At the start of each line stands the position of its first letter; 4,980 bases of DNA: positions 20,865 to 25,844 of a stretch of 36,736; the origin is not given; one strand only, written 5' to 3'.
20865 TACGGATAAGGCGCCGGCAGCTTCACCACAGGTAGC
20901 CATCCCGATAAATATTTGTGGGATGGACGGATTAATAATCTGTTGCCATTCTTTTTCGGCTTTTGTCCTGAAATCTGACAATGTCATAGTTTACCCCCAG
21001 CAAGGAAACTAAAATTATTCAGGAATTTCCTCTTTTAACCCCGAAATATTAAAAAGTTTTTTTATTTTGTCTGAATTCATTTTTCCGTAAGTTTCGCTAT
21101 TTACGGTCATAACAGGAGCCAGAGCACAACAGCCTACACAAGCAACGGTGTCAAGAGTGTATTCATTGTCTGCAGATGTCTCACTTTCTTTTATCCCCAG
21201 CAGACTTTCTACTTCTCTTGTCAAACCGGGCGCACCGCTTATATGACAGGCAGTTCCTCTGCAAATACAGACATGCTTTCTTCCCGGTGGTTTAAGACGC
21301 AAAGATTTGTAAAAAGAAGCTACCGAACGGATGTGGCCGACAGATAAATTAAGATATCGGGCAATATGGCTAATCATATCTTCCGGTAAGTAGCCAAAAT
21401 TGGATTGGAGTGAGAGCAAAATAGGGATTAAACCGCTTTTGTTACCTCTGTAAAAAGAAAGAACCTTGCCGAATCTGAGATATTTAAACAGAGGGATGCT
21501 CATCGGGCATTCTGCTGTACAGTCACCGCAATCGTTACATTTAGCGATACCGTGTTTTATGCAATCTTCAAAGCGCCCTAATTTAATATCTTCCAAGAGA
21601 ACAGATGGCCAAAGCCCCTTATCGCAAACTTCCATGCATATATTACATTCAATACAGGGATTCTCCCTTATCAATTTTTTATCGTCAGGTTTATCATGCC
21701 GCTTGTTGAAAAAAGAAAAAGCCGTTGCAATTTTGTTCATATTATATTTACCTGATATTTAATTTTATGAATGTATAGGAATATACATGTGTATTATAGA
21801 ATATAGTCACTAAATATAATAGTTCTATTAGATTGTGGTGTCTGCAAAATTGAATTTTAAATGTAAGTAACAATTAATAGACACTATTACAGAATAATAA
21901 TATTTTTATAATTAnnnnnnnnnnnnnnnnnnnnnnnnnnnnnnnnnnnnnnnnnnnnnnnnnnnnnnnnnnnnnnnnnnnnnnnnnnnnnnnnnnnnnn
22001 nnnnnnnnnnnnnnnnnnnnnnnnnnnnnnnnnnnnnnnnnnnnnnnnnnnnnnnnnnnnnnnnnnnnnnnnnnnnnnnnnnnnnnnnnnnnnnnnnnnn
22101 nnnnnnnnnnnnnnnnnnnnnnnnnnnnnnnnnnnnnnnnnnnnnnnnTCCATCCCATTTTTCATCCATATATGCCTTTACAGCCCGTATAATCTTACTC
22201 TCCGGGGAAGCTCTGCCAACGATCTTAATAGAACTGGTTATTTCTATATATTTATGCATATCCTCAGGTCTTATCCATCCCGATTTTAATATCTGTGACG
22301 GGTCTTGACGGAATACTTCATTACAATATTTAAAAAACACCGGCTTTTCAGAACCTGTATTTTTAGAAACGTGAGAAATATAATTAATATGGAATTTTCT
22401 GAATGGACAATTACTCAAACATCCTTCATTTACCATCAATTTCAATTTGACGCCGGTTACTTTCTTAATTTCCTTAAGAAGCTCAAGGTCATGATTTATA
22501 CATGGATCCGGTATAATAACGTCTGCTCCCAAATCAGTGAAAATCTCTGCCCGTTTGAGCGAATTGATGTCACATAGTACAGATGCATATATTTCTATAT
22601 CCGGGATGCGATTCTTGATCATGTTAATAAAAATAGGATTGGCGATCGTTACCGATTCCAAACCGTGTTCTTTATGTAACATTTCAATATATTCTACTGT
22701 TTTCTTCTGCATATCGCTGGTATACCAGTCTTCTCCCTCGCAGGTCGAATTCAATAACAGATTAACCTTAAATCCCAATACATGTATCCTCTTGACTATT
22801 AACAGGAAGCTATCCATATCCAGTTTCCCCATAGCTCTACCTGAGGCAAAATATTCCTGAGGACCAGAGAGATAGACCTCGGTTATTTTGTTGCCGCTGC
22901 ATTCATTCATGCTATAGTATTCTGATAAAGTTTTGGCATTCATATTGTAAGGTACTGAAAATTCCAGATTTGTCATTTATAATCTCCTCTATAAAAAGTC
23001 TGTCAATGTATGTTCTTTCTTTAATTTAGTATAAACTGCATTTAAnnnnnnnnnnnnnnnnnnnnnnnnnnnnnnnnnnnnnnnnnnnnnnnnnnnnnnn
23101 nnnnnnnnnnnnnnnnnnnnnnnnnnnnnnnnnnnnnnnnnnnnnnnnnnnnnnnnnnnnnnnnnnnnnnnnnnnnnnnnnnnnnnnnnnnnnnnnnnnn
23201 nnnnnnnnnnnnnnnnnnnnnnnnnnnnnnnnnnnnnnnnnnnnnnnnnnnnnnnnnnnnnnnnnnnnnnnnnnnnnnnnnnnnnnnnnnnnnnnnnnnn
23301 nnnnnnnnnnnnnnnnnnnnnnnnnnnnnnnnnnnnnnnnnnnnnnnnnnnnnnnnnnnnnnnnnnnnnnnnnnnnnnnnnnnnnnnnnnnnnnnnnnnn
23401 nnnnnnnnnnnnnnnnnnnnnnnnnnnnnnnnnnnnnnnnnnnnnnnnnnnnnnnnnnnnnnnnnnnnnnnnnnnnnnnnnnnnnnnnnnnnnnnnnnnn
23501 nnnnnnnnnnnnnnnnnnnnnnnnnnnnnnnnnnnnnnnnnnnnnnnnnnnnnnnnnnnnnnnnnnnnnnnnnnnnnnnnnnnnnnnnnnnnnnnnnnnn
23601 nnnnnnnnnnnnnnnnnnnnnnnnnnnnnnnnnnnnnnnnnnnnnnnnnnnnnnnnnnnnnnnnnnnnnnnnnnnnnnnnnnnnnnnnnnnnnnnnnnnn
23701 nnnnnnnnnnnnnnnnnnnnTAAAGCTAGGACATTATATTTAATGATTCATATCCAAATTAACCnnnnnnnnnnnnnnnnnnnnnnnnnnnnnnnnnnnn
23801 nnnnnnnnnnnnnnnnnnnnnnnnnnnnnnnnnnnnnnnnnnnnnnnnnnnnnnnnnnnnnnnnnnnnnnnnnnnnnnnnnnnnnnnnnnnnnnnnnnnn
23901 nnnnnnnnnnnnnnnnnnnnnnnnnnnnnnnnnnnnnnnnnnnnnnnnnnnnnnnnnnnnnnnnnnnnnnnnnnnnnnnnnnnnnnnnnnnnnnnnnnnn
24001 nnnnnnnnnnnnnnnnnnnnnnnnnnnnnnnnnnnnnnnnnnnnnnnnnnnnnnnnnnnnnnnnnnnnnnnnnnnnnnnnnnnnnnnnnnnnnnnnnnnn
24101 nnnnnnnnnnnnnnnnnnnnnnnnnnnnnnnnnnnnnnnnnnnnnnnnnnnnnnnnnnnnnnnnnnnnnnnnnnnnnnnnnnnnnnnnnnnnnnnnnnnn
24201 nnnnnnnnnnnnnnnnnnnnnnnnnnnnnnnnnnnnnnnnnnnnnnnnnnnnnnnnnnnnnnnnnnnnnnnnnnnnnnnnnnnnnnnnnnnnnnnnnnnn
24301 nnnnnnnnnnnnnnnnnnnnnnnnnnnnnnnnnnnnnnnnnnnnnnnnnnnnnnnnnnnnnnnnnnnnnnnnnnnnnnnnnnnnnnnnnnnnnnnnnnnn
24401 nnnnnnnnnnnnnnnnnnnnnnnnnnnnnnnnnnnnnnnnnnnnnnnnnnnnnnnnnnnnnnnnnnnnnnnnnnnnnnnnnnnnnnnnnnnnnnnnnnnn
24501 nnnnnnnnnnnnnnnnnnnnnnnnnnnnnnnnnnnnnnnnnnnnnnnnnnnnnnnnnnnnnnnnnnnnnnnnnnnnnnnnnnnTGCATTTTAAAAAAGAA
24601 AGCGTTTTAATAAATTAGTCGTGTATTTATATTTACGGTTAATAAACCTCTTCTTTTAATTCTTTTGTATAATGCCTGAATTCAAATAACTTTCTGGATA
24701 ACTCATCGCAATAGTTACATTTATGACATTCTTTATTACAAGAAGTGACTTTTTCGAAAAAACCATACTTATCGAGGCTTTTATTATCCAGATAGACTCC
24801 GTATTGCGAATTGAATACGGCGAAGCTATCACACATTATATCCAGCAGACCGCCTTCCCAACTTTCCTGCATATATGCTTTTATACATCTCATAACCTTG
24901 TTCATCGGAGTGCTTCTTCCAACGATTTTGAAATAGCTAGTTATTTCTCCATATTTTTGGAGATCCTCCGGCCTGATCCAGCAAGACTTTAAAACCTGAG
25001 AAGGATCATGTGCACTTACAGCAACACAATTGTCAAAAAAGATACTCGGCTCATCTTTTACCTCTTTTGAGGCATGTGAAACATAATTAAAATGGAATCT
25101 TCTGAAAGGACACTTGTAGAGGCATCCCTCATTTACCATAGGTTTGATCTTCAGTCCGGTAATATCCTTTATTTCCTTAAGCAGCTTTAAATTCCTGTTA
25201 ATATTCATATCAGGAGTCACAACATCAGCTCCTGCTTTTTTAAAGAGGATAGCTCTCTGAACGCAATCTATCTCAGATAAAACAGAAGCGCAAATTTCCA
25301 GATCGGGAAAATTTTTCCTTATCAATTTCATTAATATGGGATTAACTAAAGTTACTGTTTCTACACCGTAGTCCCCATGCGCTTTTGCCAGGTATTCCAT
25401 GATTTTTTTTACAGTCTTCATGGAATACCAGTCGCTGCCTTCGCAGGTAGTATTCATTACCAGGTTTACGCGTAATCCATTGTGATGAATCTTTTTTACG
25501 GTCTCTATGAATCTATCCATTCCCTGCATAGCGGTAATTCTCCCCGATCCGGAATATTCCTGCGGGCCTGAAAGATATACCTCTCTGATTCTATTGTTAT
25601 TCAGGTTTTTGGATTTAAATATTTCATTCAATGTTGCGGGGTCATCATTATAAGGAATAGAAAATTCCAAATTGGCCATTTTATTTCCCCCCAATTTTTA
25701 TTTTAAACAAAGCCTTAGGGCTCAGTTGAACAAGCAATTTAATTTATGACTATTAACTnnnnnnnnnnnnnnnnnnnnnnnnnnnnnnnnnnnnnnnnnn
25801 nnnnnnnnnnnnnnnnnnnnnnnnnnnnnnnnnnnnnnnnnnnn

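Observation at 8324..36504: Two diverged tandem copies of an uncharacterised cassette: propeller sensor kinase, OmpR regulator, Asp-less receiver and exported transhydroxylase-like molybdoenzyme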

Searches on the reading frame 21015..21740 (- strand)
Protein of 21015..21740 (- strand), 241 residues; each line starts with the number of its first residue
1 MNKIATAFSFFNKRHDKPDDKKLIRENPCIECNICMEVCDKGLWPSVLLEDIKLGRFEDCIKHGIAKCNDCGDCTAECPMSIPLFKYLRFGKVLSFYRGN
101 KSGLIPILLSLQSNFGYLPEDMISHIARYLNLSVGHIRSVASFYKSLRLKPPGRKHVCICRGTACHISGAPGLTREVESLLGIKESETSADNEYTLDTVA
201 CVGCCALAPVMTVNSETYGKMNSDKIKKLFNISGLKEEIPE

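Call 5: search_protein_families(library=pfam, proteins=[window:21015-21740:-], max_evalue=0.01)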
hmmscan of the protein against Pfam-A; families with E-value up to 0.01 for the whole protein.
window:21015-21740:- (241 aa): 8 families
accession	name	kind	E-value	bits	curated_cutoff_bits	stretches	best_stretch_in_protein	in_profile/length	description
PF01257.25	2Fe-2S_thioredx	-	2.4e-42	144.6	24.8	1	93-230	4-141/145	Thioredoxin-like [2Fe-2S] ferredoxin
PF13187.11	Fer4_9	-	5.5e-06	26.7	27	1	29-81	2-50/52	4Fe-4S dicluster domain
PF13237.11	Fer4_10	-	3.1e-05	24.2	25.5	0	23-79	3-53/53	4Fe-4S dicluster domain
PF13534.11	Fer4_17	-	0.00046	21.1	22.2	1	29-82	2-60/61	4Fe-4S dicluster domain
PF12837.12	Fer4_6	-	0.0015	18.8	25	0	66-81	7-22/24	4Fe-4S binding domain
PF13183.11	Fer4_8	-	0.0035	18.3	27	0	28-82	4-68/68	4Fe-4S dicluster domain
PF12838.12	Fer4_7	-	0.0047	17.8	27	0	29-81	2-51/52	4Fe-4S dicluster domain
PF13484.11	Fer4_16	-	0.0069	17.6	30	0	14-40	38-64/66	4Fe-4S double cluster binding domain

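Call 40: search_protein_families(library=ncbifam, proteins=[window:21015-21740:-], max_evalue=0.00001)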
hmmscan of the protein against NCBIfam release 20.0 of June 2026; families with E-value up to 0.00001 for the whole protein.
window:21015-21740:- (241 aa): 12 families
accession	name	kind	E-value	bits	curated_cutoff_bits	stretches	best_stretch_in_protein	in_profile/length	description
NF005722.0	PRK07539.1-2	equivalog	3.2e-38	131.3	141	1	96-231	19-154/157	NADH-quinone oxidoreductase subunit NuoE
NF004638.0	PRK05988.1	equivalog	1.9e-35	122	198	1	95-230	19-154/159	formate dehydrogenase subunit gamma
NF005747.0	PRK07571.1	equivalog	2.4e-33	115.2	224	1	99-228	34-163/173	bidirectional hydrogenase complex protein HoxE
TIGR01958.1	nuoE_fam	subfamily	8.6e-33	113.6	142.4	1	99-230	13-144/148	NADH-quinone oxidoreductase subunit NuoE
NF005725.0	PRK07539.1-5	equivalog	1e-29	103.4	220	1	100-230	37-168/174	NADH-quinone oxidoreductase subunit NuoE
NF005721.0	PRK07539.1-1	equivalog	2.5e-27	95.9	308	1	92-230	36-174/292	NADH-quinone oxidoreductase subunit NuoE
NF005724.0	PRK07539.1-4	equivalog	1.3e-22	80.9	280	1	100-230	38-169/240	NADH-quinone oxidoreductase subunit NuoE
NF005723.0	PRK07539.1-3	equivalog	1.1e-21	77.3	226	1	101-230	23-153/158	NADH-quinone oxidoreductase subunit NuoE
NF009040.0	PRK12373.1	equivalog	3.3e-18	66.6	514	1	100-230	35-166/400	NADH-quinone oxidoreductase subunit E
TIGR01945.1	rnfC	subfamily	1e-13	50.7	245.95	1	25-93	361-429/435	RnfABCDGE type electron transport complex subunit C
NF003454.1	PRK05035.1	equivalog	9.7e-12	44.1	345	1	25-92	365-432/556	electron transport complex subunit RsxC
NF041837.1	rnfC_Methano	equivalog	5.7e-11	41.9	650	1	27-92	358-423/438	Rnf electron transport complex subunit RnfC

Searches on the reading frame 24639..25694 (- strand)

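Call 5: search_protein_families(library=pfam, proteins=[window:24639-25694:-], max_evalue=0.01)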
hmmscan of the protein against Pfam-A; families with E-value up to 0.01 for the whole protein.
window:24639-25694:- (351 aa): 1 family
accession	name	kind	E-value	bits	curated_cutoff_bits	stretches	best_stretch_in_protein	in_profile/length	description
PF01136.24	Peptidase_U32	-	1.7e-06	27.9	22.4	1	96-178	2-78/233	Peptidase family U32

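Call 40: search_protein_families(library=ncbifam, proteins=[window:24639-25694:-], max_evalue=0.00001)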
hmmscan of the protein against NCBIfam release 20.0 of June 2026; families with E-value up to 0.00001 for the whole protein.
window:24639-25694:- (351 aa): 0 families
